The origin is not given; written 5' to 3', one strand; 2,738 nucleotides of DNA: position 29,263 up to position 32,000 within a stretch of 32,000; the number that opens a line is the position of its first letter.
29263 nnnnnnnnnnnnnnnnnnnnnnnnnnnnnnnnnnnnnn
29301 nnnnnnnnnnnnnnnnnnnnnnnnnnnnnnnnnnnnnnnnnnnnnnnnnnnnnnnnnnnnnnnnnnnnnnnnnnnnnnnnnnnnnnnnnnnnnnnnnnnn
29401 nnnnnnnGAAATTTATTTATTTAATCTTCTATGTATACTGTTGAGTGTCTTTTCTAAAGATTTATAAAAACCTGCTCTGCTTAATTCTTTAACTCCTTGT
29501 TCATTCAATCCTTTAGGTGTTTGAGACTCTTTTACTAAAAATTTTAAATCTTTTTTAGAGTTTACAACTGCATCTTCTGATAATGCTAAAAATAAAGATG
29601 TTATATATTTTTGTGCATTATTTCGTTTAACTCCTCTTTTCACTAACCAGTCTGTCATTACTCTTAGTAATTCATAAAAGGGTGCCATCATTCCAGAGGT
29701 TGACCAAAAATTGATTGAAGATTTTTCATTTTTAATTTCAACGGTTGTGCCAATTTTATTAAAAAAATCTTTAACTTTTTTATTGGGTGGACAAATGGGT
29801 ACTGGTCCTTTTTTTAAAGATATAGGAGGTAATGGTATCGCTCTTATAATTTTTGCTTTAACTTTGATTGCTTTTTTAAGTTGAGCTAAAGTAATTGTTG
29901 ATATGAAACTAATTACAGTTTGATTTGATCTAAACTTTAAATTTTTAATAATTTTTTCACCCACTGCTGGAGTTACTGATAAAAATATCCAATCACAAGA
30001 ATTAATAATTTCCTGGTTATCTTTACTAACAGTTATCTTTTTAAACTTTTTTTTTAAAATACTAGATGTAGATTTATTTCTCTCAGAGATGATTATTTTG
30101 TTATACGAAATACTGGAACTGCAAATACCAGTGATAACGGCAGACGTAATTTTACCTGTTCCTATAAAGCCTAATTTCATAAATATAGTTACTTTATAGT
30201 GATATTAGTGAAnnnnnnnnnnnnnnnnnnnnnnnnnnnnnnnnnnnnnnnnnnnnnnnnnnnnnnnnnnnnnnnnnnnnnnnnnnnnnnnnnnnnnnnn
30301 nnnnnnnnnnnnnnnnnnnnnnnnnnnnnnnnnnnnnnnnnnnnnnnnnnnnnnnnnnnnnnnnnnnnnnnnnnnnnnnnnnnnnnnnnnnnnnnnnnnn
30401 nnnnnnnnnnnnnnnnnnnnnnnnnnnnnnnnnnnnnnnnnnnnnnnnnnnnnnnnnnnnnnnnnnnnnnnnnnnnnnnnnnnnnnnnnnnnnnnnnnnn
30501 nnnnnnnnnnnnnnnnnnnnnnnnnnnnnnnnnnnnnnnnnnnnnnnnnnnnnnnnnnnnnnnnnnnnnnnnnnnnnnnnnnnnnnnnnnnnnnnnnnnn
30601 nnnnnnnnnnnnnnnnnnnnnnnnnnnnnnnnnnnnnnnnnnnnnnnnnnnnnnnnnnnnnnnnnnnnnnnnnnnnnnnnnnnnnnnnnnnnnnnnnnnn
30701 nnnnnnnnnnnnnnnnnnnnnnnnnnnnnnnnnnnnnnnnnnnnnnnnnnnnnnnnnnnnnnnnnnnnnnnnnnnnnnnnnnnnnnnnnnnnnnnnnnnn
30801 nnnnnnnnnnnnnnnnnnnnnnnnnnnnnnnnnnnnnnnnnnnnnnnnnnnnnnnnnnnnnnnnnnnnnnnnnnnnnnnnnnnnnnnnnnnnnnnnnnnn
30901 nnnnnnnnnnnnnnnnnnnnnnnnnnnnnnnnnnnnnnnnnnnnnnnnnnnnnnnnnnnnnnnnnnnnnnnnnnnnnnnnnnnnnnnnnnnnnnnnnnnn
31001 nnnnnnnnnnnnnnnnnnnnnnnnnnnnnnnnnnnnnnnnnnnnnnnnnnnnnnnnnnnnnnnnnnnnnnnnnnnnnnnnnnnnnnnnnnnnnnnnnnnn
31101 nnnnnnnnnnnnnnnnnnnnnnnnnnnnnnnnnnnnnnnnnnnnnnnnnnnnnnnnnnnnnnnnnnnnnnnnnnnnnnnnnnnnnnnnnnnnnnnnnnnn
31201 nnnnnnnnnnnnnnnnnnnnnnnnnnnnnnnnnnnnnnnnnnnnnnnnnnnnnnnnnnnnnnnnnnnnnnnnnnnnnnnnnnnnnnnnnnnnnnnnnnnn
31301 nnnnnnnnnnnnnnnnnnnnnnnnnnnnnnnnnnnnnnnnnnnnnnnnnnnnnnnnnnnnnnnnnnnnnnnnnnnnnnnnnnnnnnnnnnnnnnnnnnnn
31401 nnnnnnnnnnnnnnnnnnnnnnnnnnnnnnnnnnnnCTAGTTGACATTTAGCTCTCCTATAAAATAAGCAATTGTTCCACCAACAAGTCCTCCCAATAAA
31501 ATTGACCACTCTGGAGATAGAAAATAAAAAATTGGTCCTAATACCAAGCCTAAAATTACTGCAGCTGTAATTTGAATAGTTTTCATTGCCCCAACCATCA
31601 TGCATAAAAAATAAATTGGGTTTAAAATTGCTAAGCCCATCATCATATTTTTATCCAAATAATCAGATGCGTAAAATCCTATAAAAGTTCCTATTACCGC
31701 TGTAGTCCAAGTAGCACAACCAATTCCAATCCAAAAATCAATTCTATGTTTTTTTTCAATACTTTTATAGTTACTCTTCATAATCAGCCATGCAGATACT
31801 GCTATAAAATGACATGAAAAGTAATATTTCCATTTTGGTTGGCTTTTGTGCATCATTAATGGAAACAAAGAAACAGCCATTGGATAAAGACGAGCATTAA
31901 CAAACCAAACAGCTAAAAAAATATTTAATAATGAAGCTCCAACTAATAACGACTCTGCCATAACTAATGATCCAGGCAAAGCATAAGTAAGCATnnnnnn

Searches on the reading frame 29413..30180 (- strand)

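Call 9: search_protein_families(library=pfam, proteins=[window:29413-30180:-])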
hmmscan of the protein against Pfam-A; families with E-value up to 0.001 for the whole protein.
window:29413-30180:- (255 aa): 2 families
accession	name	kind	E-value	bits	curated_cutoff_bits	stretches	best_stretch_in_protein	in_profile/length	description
PF03807.23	F420_oxidored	-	5.1e-13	49.9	21.6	1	2-92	1-91/94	NADP oxidoreductase coenzyme F420-dependent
PF14748.11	P5CR_dimer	-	8.6e-10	39.3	25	1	164-252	14-101/105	Pyrroline-5-carboxylate reductase dimerisation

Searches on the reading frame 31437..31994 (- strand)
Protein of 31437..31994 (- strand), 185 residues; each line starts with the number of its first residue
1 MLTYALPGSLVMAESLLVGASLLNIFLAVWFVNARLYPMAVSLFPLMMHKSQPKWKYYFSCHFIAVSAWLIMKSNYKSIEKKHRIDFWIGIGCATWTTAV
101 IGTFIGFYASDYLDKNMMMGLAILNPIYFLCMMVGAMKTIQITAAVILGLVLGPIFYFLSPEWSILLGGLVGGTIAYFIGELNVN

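Call 86: search_protein_families(library=pfam, proteins=[window:31437-31994:-], max_evalue=0.01)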
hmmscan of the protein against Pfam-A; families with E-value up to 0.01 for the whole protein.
window:31437-31994:- (185 aa): 1 family
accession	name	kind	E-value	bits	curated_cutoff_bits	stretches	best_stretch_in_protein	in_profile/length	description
PF03591.19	AzlC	-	1.2e-15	58.6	32.1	1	1-112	32-136/137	AzlC protein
